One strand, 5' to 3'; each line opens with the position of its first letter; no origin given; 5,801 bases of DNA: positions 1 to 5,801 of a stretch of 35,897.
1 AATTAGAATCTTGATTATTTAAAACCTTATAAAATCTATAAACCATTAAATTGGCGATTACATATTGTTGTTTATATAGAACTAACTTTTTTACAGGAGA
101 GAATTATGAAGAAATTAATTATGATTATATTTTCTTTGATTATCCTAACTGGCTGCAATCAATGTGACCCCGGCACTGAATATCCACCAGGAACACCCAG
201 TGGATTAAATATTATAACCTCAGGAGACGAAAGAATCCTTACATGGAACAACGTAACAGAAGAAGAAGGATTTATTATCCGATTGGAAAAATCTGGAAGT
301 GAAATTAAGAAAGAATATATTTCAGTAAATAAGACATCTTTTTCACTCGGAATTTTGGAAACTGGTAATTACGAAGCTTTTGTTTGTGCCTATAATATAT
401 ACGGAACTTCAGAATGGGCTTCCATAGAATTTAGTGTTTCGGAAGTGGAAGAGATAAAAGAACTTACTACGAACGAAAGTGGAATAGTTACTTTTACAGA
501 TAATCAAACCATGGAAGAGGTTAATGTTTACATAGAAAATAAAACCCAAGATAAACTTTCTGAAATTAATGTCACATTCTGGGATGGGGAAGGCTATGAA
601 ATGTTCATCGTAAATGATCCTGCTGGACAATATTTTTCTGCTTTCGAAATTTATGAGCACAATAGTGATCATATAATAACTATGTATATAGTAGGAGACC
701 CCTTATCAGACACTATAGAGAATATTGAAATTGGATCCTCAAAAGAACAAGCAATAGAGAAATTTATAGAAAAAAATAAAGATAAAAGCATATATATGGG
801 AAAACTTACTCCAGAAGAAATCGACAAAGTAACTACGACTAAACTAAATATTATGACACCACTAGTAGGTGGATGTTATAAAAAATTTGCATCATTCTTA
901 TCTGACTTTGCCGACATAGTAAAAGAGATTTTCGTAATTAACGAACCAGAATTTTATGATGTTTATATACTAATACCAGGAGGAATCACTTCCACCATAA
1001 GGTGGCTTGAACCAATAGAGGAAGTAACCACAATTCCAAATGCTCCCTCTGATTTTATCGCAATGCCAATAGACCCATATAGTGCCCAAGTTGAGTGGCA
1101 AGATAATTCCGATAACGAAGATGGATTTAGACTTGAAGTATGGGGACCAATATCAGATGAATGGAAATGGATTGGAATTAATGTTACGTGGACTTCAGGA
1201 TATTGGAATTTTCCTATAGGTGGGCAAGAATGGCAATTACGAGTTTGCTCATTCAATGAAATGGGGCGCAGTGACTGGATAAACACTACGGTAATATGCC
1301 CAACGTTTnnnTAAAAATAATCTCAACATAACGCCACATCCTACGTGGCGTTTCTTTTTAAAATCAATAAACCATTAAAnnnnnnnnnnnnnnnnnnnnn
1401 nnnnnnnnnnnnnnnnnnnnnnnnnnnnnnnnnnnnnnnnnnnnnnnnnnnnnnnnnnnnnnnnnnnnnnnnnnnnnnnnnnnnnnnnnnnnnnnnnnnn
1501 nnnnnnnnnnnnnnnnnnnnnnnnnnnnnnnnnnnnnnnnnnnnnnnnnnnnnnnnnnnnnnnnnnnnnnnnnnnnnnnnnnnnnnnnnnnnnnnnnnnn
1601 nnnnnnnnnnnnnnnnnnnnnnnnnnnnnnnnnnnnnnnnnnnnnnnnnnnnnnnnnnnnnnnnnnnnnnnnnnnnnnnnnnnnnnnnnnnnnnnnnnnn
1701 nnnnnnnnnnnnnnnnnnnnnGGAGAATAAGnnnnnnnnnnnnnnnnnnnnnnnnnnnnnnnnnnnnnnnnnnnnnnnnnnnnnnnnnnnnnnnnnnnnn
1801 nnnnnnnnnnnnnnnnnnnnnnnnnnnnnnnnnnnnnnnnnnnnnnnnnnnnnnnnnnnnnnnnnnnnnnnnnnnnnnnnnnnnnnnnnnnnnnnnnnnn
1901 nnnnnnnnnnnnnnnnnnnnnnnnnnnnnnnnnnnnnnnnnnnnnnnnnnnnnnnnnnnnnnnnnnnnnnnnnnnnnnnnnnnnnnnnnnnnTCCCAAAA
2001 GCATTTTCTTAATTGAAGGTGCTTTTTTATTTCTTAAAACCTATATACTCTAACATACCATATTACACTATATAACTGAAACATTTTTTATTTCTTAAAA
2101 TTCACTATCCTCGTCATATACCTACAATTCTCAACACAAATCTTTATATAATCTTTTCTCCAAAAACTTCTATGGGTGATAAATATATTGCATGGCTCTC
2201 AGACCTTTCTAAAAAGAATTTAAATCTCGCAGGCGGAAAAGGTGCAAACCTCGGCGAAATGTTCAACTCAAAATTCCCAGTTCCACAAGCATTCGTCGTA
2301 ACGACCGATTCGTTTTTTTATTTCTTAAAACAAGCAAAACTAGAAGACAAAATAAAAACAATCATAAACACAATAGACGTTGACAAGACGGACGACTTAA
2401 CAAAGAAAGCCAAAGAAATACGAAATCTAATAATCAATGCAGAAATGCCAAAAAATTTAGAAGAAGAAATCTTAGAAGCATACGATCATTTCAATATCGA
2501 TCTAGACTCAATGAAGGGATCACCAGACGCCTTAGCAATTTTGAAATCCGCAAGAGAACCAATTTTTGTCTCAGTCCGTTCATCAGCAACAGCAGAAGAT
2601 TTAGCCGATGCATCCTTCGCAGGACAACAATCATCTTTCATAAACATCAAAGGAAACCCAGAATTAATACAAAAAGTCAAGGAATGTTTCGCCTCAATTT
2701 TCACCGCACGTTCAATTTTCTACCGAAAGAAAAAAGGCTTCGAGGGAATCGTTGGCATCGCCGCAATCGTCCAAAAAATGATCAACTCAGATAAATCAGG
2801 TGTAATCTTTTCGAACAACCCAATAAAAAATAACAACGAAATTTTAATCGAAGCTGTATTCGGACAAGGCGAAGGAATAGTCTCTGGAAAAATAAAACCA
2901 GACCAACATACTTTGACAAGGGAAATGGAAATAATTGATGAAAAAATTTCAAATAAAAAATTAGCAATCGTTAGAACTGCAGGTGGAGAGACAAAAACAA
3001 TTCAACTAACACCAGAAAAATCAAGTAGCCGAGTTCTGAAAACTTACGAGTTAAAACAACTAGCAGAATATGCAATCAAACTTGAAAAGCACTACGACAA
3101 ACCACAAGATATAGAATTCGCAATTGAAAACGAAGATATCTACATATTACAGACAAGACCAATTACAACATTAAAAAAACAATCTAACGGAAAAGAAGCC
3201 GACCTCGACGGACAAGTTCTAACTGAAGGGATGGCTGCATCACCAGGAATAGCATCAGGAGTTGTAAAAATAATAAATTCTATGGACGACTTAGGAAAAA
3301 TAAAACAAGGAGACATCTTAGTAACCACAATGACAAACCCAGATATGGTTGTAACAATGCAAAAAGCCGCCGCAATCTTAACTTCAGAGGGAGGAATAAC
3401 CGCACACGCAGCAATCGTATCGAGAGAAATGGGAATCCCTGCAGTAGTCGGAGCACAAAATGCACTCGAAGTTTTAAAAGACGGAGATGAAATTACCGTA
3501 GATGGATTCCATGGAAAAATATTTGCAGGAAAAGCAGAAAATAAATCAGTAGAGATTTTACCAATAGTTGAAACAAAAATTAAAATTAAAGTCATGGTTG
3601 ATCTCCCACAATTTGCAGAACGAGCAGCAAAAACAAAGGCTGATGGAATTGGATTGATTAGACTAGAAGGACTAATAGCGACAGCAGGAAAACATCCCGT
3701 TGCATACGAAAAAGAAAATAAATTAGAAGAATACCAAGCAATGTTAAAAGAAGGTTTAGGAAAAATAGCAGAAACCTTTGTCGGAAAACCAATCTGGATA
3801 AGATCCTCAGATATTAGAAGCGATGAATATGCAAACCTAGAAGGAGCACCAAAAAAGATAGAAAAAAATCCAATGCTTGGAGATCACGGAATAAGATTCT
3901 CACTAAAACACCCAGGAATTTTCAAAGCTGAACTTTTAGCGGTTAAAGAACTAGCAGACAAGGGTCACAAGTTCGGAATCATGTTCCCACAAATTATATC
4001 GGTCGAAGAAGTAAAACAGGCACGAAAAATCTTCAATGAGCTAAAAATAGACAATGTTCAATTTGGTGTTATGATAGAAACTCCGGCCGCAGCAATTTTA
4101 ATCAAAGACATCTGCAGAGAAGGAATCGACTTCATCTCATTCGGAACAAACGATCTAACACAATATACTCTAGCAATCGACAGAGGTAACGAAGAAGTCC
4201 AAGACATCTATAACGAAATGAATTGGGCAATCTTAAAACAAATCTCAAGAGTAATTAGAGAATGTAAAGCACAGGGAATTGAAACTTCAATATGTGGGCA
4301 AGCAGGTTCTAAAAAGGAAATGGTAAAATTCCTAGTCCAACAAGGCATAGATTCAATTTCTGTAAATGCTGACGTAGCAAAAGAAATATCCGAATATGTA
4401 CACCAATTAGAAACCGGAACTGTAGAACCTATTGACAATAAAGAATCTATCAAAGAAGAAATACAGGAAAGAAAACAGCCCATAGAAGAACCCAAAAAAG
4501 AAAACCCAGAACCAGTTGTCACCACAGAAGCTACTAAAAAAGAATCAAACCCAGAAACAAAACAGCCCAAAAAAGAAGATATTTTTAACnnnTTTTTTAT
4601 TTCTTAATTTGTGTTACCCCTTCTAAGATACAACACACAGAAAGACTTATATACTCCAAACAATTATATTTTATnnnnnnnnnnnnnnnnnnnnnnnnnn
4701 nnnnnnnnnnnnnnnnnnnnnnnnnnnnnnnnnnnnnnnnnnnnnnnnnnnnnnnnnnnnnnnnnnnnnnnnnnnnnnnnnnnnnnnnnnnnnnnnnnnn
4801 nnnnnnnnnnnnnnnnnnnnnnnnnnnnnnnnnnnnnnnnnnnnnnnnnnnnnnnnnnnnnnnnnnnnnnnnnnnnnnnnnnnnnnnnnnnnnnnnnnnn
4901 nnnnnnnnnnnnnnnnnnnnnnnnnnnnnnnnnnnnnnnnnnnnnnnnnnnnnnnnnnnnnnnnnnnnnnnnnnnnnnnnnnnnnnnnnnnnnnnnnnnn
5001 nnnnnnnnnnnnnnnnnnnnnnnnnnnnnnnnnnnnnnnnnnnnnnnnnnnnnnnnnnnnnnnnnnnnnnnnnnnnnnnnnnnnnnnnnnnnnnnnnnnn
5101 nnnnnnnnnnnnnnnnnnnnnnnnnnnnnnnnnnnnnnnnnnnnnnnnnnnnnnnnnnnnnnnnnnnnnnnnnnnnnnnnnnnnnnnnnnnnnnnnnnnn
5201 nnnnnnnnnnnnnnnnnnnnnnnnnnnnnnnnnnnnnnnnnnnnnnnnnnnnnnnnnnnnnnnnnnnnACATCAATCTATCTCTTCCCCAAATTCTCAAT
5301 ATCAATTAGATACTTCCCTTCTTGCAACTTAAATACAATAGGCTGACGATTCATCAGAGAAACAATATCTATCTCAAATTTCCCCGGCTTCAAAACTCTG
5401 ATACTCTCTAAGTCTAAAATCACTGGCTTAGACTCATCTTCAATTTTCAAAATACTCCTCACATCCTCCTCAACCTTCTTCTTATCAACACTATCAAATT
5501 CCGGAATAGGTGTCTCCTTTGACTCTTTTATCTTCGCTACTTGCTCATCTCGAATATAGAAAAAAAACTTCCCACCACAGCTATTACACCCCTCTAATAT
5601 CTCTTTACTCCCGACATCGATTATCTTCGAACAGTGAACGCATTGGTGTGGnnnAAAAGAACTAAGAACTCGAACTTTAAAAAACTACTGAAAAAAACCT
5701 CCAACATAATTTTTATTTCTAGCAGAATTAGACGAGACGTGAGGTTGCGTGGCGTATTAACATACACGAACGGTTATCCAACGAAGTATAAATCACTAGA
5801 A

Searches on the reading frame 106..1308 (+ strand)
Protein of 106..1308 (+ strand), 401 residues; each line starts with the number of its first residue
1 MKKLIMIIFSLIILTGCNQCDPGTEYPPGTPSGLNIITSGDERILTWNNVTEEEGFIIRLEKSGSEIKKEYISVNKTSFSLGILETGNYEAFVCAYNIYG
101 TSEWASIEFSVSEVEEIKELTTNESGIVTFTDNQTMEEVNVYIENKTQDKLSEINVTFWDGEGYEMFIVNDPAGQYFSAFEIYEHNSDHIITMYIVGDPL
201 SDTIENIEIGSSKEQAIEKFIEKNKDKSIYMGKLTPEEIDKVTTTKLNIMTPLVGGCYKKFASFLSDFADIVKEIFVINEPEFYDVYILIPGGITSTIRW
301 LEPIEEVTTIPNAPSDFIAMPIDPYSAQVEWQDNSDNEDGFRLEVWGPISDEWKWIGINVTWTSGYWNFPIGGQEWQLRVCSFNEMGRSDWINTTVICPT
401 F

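Call 26: search_protein_families(library=pfam, proteins=[window:106-1308:+], max_evalue=0.001)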
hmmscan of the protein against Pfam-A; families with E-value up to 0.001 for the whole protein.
window:106-1308:+ (401 aa): 2 families
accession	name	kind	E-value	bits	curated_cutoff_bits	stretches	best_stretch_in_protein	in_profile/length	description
PF00041.27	fn3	-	2.5e-05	24.9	25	0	313-363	2-46/84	Fibronectin type III domain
PF08139.17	LPAM_1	-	0.00068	20.4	20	0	1-18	1-18/18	Prokaryotic membrane lipoprotein lipid attachment site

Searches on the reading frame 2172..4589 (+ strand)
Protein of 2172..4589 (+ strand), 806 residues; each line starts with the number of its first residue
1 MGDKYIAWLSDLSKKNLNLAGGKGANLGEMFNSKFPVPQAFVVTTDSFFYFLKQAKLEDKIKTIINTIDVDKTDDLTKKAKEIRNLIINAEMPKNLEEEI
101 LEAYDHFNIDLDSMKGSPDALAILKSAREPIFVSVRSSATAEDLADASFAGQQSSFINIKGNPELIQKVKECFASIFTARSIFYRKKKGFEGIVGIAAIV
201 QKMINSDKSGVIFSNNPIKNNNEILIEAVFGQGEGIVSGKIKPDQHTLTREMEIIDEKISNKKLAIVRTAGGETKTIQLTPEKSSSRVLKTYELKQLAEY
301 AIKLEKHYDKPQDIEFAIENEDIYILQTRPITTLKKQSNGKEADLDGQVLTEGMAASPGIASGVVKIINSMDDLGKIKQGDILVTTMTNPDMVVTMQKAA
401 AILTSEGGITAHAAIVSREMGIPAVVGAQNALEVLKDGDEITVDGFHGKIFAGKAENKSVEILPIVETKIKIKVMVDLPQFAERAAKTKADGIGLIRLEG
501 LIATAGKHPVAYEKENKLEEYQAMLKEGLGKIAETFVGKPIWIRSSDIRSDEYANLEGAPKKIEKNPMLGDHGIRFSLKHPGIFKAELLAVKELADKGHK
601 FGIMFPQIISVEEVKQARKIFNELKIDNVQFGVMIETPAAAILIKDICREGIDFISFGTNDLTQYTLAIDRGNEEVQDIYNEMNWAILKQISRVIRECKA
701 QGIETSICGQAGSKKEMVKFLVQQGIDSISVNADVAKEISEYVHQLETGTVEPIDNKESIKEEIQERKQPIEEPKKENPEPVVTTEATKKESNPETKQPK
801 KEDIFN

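Call 26: search_protein_families(library=pfam, proteins=[window:2172-4589:+], max_evalue=0.001)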
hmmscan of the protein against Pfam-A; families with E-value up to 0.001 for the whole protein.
window:2172-4589:+ (806 aa): 3 families
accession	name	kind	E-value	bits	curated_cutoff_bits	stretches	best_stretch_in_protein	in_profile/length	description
PF01326.24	PPDK_N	-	9e-101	337.9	27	1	18-344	2-322/328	Pyruvate phosphate dikinase, AMP/ATP-binding domain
PF02896.24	PEP-utilizers_C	-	1.2e-73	248.3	22.8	1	465-746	13-291/293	PEP-utilising enzyme, PEP-binding domain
PF00391.29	PEP-utilizers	-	8e-28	96.3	23.1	1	377-448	1-72/72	PEP-utilising enzyme, mobile domain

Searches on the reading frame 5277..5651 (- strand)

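Call 26: search_protein_families(library=pfam, proteins=[window:5277-5651:-], max_evalue=0.001)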
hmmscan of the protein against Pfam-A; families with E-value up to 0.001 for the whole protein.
window:5277-5651:- (124 aa): 1 family
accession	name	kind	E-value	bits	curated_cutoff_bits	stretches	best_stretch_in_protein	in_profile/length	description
PF09845.14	OapC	-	1.5e-26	93.7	23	1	1-122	1-131/133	Origin-associated protein OapC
